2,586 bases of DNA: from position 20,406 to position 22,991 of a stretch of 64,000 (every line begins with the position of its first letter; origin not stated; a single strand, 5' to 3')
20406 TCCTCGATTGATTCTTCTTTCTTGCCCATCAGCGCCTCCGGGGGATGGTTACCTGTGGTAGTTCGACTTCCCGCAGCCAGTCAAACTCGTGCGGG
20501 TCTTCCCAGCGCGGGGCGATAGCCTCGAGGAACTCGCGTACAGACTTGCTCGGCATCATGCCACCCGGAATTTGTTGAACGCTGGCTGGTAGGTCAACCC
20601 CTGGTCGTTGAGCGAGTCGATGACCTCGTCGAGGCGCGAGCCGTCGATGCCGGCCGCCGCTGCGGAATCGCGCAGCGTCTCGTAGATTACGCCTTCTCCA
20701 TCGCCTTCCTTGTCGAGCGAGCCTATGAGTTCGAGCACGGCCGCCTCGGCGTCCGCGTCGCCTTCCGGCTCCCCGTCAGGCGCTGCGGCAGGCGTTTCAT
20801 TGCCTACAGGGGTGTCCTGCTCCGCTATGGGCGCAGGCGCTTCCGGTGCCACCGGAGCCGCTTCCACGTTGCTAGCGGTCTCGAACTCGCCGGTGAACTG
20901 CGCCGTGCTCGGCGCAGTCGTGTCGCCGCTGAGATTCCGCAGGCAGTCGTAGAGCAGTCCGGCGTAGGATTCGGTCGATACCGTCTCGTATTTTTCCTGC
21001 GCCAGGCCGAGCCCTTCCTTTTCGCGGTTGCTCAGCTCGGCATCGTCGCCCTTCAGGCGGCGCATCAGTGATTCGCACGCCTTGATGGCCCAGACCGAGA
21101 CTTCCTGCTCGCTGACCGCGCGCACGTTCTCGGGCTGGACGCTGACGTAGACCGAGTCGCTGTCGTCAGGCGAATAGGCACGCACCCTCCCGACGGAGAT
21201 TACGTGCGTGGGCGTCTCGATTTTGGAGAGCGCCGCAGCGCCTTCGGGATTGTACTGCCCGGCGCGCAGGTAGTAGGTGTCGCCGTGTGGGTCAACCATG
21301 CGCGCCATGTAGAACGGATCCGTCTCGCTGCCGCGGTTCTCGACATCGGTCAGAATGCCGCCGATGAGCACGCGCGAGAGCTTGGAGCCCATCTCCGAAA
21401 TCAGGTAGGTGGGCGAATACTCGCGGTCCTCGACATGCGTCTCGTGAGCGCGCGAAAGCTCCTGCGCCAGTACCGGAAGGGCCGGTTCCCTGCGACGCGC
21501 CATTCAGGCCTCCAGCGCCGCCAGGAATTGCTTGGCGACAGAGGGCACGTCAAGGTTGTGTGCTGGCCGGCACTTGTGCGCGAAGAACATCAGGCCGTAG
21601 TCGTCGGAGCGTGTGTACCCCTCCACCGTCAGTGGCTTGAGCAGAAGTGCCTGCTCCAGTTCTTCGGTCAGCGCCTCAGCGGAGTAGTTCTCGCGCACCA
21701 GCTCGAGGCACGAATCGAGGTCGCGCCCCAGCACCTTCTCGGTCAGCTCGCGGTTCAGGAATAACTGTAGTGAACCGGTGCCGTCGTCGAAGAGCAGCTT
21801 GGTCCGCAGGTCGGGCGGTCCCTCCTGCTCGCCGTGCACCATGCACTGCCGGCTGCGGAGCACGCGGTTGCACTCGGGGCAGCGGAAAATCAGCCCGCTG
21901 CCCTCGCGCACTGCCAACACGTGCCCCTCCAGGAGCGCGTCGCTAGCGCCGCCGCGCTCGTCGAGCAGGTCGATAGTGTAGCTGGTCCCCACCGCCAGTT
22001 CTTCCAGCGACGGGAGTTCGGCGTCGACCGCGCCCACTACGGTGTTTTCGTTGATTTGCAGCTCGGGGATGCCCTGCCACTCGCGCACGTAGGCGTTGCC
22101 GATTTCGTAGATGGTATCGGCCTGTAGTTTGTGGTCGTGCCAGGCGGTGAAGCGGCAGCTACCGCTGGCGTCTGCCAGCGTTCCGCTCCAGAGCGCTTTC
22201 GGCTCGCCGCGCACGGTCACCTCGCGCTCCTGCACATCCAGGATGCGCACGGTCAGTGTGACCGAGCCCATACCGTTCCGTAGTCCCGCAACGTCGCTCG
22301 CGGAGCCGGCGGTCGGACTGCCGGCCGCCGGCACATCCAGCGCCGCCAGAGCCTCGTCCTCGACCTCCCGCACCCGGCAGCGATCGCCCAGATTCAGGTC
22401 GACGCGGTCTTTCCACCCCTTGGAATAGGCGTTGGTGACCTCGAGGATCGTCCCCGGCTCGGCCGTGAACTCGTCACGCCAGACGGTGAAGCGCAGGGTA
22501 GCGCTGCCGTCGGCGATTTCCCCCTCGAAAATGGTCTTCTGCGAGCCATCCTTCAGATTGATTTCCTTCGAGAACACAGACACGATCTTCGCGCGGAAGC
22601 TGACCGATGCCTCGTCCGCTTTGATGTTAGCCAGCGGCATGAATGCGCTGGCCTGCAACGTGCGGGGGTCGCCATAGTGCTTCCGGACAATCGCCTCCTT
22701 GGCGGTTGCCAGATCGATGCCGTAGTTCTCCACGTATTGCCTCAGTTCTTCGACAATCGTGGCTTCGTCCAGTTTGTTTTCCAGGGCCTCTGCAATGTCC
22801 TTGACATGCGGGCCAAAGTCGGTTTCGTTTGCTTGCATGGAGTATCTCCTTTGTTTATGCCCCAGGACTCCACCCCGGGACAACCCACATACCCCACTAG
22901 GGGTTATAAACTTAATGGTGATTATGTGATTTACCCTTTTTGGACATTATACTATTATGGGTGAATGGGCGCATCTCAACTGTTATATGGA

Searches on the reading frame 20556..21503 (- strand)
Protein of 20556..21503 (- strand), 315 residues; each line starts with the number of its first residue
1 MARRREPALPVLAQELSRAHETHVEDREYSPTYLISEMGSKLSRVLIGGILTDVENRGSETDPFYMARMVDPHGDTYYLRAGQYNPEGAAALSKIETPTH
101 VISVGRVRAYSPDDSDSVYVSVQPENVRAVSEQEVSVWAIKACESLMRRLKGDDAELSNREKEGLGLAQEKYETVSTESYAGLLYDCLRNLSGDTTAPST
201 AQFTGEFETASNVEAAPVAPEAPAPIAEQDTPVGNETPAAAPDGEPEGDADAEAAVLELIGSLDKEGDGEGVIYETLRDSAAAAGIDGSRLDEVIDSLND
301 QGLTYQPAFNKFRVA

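Call 6: search_protein_families(library=pfam, proteins=[window:20556-21503:-], max_evalue=1)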
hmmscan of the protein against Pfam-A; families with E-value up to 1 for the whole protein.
window:20556-21503:- (315 aa): 3 families
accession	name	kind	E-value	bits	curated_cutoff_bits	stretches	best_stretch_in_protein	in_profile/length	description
PF08784.17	RPA_C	-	0.12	13.5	22.6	1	215-306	16-101/106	Replication protein A C terminal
PF25051.1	WHD_MCM8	-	0.14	12.6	26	1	274-303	38-67/80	MCM8 winged helix domain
PF10820.13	DUF2543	-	0.19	12.4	25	1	269-302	46-79/81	Protein of unknown function (DUF2543)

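Call 7: search_protein_families(library=ncbifam, proteins=[window:20556-21503:-], max_evalue=1)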
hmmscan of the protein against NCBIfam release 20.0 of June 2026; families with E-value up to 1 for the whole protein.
window:20556-21503:- (315 aa): 1 family
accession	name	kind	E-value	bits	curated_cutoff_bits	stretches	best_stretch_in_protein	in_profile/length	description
NF040949.1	minchrom_main_MCM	domain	0.14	10.3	940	1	244-313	612-680/682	minichromosome maintenance protein MCM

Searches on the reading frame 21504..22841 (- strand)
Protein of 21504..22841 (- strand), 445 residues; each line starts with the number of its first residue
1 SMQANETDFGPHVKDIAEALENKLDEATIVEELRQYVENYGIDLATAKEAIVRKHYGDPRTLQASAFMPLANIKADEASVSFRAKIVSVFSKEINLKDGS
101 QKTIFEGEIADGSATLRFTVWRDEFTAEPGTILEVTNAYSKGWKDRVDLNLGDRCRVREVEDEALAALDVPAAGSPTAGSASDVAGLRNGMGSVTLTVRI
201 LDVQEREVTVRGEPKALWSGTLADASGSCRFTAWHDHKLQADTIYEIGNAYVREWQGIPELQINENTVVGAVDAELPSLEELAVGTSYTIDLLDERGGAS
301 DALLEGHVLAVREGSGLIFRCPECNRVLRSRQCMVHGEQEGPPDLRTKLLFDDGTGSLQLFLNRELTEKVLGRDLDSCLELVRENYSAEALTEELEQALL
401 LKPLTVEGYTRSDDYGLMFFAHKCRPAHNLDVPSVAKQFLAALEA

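Call 6: search_protein_families(library=pfam, proteins=[window:21504-22841:-], max_evalue=1)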
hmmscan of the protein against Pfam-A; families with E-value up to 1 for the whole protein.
window:21504-22841:- (445 aa): 4 families
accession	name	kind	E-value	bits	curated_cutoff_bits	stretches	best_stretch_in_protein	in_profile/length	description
PF01336.31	tRNA_anti-codon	-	3.6e-05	24.1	27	0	194-265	1-71/75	OB-fold nucleic acid binding domain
PF02591.20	Zn_ribbon_9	-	0.062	13.9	29.1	1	310-328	16-33/33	C4-type zinc ribbon domain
PF07754.17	HVO_2753_ZBP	-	0.14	12.4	33.2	1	308-338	7-38/46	Small zinc finger protein HVO_2753-like, Zn-binding pocket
PF14690.11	Zn_ribbon_ISL3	-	0.29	12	25.5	0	191-211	16-36/47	zinc-finger of transposase IS204/IS1001/IS1096/IS1165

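Call 7: search_protein_families(library=ncbifam, proteins=[window:21504-22841:-], max_evalue=1)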
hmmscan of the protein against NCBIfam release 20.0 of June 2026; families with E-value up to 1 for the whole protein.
window:21504-22841:- (445 aa): 15 families
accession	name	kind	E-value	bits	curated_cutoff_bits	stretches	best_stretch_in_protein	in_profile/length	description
NF005554.0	PRK07218.1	equivalog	4.9e-97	325.6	447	1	8-444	3-422/423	Single-stranded DNA binding protein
NF005553.0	PRK07217.1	subfamily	5.5e-37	127.8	353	2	219-411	105-283/311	replication factor A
NF004998.0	PRK06386.1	equivalog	2.5e-27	96.1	556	1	68-427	3-341/358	replication factor A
NF005050.0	PRK06461.1-4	equivalog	6.6e-20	71.7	176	2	71-171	9-111/151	single-stranded DNA-binding protein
NF005051.0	PRK06461.1-5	equivalog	2.6e-16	60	235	2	72-179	7-115/146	single-stranded DNA-binding protein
NF009032.0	PRK12366.1-3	equivalog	7.3e-16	57.6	773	2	72-161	66-160/651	replication factor A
NF009030.0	PRK12366.1-1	equivalog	5.5e-15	54.8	1147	1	78-397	426-763/796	replication factor A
NF011288.0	PRK14699.1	equivalog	2.7e-12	46.3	544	2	71-269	61-263/484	replication factor A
NF009031.0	PRK12366.1-2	equivalog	6.1e-12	44.8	767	2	12-162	13-165/647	replication factor A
NF009034.0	PRK12366.1-5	equivalog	3.8e-11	42.1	789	1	69-156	63-155/642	replication factor A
NF005049.0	PRK06461.1-3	equivalog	5e-10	39.7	188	2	75-163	12-102/144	single-stranded DNA-binding protein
NF005048.0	PRK06461.1-1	equivalog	9.1e-10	39.1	230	2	72-166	7-102/148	single-stranded DNA-binding protein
NF005551.0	PRK07211.1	equivalog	1.3e-09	37.9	575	1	15-276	6-263/485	single-stranded DNA binding protein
NF012035.0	PRK15491.1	equivalog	3.1e-09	36.6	362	1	52-274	44-268/374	replication factor A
NF011481.0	PRK14890.1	equivalog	0.16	12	61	1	314-336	23-47/61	putative Zn-ribbon RNA-binding protein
